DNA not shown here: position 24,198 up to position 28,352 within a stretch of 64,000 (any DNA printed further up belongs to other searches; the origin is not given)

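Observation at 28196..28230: Giant 2539-aa ORF is two complete adhesin genes joined in frame with no stop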

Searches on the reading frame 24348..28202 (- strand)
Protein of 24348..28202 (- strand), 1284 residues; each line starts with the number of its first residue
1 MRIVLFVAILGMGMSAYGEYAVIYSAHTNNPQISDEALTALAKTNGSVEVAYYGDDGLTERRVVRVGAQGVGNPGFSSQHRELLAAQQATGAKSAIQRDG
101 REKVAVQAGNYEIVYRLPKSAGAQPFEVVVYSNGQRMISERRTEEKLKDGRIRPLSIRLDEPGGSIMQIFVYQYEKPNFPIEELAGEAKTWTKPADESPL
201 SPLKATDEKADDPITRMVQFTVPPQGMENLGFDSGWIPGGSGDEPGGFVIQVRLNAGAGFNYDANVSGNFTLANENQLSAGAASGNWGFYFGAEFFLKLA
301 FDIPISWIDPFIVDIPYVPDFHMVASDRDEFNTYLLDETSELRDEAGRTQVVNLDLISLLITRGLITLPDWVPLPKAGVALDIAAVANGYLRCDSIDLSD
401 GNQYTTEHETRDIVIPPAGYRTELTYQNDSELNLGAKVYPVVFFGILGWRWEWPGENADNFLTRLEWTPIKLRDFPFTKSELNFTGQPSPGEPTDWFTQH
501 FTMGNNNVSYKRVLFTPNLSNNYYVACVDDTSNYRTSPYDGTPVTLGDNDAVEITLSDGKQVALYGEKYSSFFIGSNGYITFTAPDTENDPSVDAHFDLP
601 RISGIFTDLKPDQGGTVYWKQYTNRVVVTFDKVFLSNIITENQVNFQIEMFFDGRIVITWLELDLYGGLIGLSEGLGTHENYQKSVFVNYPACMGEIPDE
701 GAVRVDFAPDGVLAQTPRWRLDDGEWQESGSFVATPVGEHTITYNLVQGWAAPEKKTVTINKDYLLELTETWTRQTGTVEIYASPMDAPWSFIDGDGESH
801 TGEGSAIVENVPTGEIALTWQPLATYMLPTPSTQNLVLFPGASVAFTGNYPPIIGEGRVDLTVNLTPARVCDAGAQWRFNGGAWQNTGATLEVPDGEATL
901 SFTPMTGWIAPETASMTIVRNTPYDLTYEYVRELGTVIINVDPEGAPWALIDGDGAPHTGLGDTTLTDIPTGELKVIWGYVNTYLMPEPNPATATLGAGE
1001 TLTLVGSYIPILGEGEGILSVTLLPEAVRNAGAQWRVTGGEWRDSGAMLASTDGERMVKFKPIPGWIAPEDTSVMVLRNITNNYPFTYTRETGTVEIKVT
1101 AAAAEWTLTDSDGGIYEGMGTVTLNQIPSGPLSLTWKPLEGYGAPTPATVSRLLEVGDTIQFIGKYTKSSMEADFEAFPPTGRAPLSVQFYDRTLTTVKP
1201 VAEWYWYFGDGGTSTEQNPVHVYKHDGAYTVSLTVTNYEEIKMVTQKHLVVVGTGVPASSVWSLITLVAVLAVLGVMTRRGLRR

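Call 5: search_protein_families(library=pfam, proteins=[window:24348-28202:-], max_evalue=0.01)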
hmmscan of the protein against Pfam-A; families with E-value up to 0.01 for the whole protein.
window:24348-28202:- (1284 aa): 2 families
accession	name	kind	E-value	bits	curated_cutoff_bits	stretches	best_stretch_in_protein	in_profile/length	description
PF18911.6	PKD_4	-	5e-12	46.2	27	1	1200-1244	33-77/85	PKD domain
PF00801.26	PKD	-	1.4e-07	31.9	23.5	1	1200-1237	28-67/80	PKD domain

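Call 6: search_protein_families(library=ncbifam, proteins=[window:24348-28202:-], max_evalue=1)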
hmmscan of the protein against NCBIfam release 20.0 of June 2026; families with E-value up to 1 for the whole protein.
window:24348-28202:- (1284 aa): 1 family
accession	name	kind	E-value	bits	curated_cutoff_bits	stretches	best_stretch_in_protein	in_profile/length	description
NF033207.2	midcut_by_XrtH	subfamily_domain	0.093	12.8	45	1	1252-1281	33-62/175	midcut-by-XrtH protein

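Call 10: find_encoding_contigs(protein=window:24348-28202:-, flank=10000, max_places=10)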
Protein window:24348-28202:- (1284 aa): no gene with exactly this product is on record in the collection.

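Call 11: find_homologous_proteins(query=window:24348-28202:-, max_evalue=0.00001)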
Query window:24348-28202:- (1284 aa): 11 proteins with E <= 0.00001 among 8000 candidates.
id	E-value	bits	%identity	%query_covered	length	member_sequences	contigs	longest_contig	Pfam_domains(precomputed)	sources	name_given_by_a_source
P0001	0.0e+0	1424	51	98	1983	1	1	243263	PF00801.27,PF13750.13,PF19077.7,PF18911.7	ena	-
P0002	0.0e+0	1401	51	96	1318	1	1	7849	PF00801.27,PF18911.7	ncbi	-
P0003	0.0e+0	1283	47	99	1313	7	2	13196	PF00801.27,PF18911.7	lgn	-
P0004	1.7e-166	574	48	44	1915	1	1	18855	PF13927.13,PF17957.8,PF13750.13,PF24893.1,PF12245.15,PF19077.7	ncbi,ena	-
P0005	3.0e-53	199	41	23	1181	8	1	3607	PF13927.13,PF13750.13,PF19077.7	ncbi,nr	ncbi:MAG TPA: hypothetical protein PLO53_07775, partial [Candidatus Hydrogenedentes bacterium]|nr:hy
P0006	1.1e-34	138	37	17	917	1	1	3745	PF19190.7,PF22076.3,PF22544.3,PF01364.25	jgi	jgi:hypothetical protein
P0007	1.1e-30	124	36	6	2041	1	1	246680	PF13582.13,PF19408.6,PF16820.12,PF00801.27,PF18981.7,PF13688.13,PF13583.12,PF18911.7,PF01421.26,PF18962.8,PF13574.13,PF16184.12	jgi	jgi:PKD repeat protein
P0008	2.8e-30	123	57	5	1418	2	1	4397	PF00801.27,PF18911.7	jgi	-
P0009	2.2e-20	90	34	10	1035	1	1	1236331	PF07495.20,PF15418.13,PF14347.12,PF00801.27,PF18981.7,PF16403.12,PF02010.22,PF16967.12,PF18911.7,PF21027.4,PF22352.3,PF17963.8,PF19077.7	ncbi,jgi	jgi:PKD repeat protein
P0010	1.2e-14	71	64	3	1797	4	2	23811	PF00801.27,PF13573.13,PF02494.23,PF18962.8,PF08329.17,PF18911.7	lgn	-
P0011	2.0e-11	61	44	5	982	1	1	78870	PF07646.22,PF13418.13,PF00801.27,PF24681.2,PF13415.13,PF24981.2,PF01344.32,PF25210.2,PF18911.7,PF24996.1,PF07250.18,PF13964.13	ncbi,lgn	-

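Call 14: find_encoding_contigs(protein=P0001, flank=10000, max_places=3)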
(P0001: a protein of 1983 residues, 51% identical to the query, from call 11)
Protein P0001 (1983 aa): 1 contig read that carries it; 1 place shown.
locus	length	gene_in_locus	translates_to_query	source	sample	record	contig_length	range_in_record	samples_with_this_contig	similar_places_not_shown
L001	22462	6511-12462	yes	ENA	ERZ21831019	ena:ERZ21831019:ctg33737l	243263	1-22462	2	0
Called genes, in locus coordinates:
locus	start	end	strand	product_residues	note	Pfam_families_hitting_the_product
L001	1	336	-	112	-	?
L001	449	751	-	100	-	PF00076:RRM_1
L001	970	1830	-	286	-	PF01842:ACT (weak), PF00551:Formyl_trans_N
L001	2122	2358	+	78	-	-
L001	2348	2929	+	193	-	-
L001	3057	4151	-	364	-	PF00370:FGGY_N, PF02782:FGGY_C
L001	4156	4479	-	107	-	-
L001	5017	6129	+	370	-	-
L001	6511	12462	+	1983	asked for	PF13750:Big_3_3 (faint), PF19077:Big_13 (faint), PF00801:PKD, PF18911:PKD_4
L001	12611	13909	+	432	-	PF03825:Nuc_H_symport, PF07690:MFS_1, PF12832:MFS_1_like, PF07690:MFS_1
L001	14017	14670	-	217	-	-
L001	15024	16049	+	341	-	PF00685:Sulfotransfer_1 (faint), PF13469:Sulfotransfer_3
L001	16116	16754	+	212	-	PF00535:Glycos_transf_2, PF13641:Glyco_tranf_2_3 (weak)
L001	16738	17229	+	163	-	PF04138:GtrA_DPMS_TM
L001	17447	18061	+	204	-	PF00551:Formyl_trans_N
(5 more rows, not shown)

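Call 15: find_encoding_contigs(protein=P0002, flank=10000, max_places=3)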
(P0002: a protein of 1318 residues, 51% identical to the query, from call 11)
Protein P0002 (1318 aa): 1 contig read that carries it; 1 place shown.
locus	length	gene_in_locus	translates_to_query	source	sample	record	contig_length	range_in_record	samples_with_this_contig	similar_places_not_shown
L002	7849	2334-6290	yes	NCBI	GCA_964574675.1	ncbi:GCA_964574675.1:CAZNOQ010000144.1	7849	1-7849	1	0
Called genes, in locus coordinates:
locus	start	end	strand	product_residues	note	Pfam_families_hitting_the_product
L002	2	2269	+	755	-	?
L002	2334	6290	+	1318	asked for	PF00801:PKD, PF18911:PKD_4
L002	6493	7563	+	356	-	-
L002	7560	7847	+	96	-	?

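Call 16: find_encoding_contigs(protein=P0003, flank=10000, max_places=3)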
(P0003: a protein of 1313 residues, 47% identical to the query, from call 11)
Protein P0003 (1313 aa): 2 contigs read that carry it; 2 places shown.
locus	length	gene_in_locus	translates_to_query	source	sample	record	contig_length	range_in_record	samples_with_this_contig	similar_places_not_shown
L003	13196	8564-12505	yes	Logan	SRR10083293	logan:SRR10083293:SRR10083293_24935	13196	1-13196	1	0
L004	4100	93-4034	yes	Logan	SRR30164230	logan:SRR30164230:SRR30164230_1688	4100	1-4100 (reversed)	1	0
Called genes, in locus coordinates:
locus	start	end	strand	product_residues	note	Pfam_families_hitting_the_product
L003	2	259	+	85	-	?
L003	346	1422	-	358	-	PF00356:LacI, PF00532:Peripla_BP_1, PF13407:Peripla_BP_4, PF13377:Peripla_BP_3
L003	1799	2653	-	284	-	PF01842:ACT (weak), PF00551:Formyl_trans_N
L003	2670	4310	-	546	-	PF00370:FGGY_N, PF02782:FGGY_C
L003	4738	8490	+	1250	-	PF19077:Big_13 (faint), PF13927:Ig_3 (faint), PF09136:Glucodextran_B (faint), PF13750:Big_3_3 (faint)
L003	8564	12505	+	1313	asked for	PF00801:PKD, PF18911:PKD_4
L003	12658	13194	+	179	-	?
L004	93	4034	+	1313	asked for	PF00801:PKD, PF18911:PKD_4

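Call 17: find_encoding_contigs(protein=P0004, flank=10000, max_places=3)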
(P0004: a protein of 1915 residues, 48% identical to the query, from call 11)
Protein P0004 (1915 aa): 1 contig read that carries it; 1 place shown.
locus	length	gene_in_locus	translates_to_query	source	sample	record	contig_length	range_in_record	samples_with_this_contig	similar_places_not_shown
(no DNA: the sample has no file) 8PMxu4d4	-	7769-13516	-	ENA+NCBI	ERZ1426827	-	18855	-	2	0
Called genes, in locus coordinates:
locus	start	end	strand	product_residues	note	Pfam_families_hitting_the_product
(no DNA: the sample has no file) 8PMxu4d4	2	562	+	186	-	?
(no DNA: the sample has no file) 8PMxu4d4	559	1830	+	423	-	PF03916:NrfD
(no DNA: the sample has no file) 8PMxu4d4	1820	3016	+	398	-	PF14522:Cytochrome_C7 (faint), PF14537:Cytochrom_c3_2 (faint), PF02085:Cytochrom_CIII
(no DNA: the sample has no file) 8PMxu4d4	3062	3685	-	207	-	PF00254:FKBP_C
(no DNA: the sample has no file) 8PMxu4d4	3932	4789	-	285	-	PF01842:ACT (weak), PF00551:Formyl_trans_N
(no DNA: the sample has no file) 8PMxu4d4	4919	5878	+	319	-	PF07963:N_methyl, PF07596:SBP_bac_10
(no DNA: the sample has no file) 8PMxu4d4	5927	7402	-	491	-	PF00370:FGGY_N, PF02782:FGGY_C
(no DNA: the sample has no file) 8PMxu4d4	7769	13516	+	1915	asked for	PF17957:Big_7 (faint), PF19077:Big_13 (faint), PF13927:Ig_3 (faint), PF24893:DUF7743 (faint), PF12245:Big_3_2 (faint), PF13750:Big_3_3 (faint)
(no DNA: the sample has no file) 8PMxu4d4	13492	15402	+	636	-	PF00801:PKD, PF18911:PKD_4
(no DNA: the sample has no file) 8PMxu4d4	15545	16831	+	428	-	PF03825:Nuc_H_symport, PF12832:MFS_1_like, PF07690:MFS_1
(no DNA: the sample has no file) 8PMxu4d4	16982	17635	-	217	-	-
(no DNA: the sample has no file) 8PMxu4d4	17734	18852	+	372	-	PF00685:Sulfotransfer_1 (faint), PF13469:Sulfotransfer_3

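Call 18: find_encoding_contigs(protein=P0005, flank=10000, max_places=3)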
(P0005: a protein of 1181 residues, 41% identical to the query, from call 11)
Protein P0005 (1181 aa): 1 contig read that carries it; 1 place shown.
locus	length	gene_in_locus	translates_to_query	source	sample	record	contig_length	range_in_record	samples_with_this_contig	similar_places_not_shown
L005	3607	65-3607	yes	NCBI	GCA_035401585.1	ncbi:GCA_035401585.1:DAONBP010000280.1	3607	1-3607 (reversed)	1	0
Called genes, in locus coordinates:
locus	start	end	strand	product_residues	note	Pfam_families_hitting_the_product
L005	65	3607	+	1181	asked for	PF13750:Big_3_3 (faint), PF13927:Ig_3 (faint), PF19077:Big_13 (faint)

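Call 23: find_related_loci(query=A1, collection=genome_contigs, flank=6000)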
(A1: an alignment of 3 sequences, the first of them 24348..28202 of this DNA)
Query A1 (1284 aa) in genome_contigs; peptide patterns used: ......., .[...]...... (x = any residue, [..] = any of these).
75 stretches matched a pattern; 11 encode a relative of the query (tblastn E <= 1e-3); 11 distinct loci.
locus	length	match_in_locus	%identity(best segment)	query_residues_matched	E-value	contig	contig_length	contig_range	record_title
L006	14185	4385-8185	60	17-1277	0e+0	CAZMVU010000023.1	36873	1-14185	MAG TPA_asm: uncultured Nitrospirales bacterium isolate SRP252850_co1_233 genome assembly, contig: NODE_1790_length_3687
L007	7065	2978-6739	48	15-1252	0e+0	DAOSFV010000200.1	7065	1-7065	MAG TPA_asm: Candidatus Hydrogenedentota bacterium isolate AMR_MDS_1770 NODE_9266_length_7065_cov_5.843367, whole genome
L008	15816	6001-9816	49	3-1257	0e+0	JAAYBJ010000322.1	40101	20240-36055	MAG: Candidatus Hydrogenedentota bacterium isolate AS06rmzACSIP_301 686039_AS06, whole genome shotgun sequence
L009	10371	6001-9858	47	4-1270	0e+0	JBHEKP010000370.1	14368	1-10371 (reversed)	MAG: Candidatus Hydrogenedentales bacterium isolate bin.207 k141_5698898, whole genome shotgun sequence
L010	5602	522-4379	47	18-1284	0e+0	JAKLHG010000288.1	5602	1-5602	MAG: Candidatus Hydrogenedentota bacterium isolate RA.bin58 RA.bin58_288, whole genome shotgun sequence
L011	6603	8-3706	48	70-1284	0e+0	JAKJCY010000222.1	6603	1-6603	MAG: Candidatus Hydrogenedentota bacterium isolate UR.bin34 NODE_222_length_6603_cov_15.407141, whole genome shotgun seq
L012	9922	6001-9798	47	3-1252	0e+0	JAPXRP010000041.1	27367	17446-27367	MAG: Candidatus Hydrogenedentota bacterium isolate binned_ad_9.133 NODE_2016_length_27367_cov_2.634031, whole genome sho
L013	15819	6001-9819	44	4-1259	0e+0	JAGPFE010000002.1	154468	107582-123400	MAG: Candidatus Hydrogenedentota bacterium isolate Gw_SlDig_bin_152 Gw_SlDig_74_length_154468_cov_7.387564, whole genome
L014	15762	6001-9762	47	14-1261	0e+0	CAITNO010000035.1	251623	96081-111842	MAG: Candidatus Hydrogenedentes bacterium isolate AlinenLipids_bin-3554 genome assembly, contig: bin-3554:035/159, whole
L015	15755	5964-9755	45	13-1259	0e+0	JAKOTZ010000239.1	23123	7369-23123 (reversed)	MAG: Candidatus Hydrogenedentota bacterium isolate CAAI_maxbin.090 k201_286273, whole genome shotgun sequence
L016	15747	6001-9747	50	16-1257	0e+0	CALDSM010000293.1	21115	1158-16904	MAG TPA_asm: uncultured bacterium isolate SRR3330204_bin.145_CONCOCT_v1.1_MAG genome assembly, contig: ERZ724078.1795, w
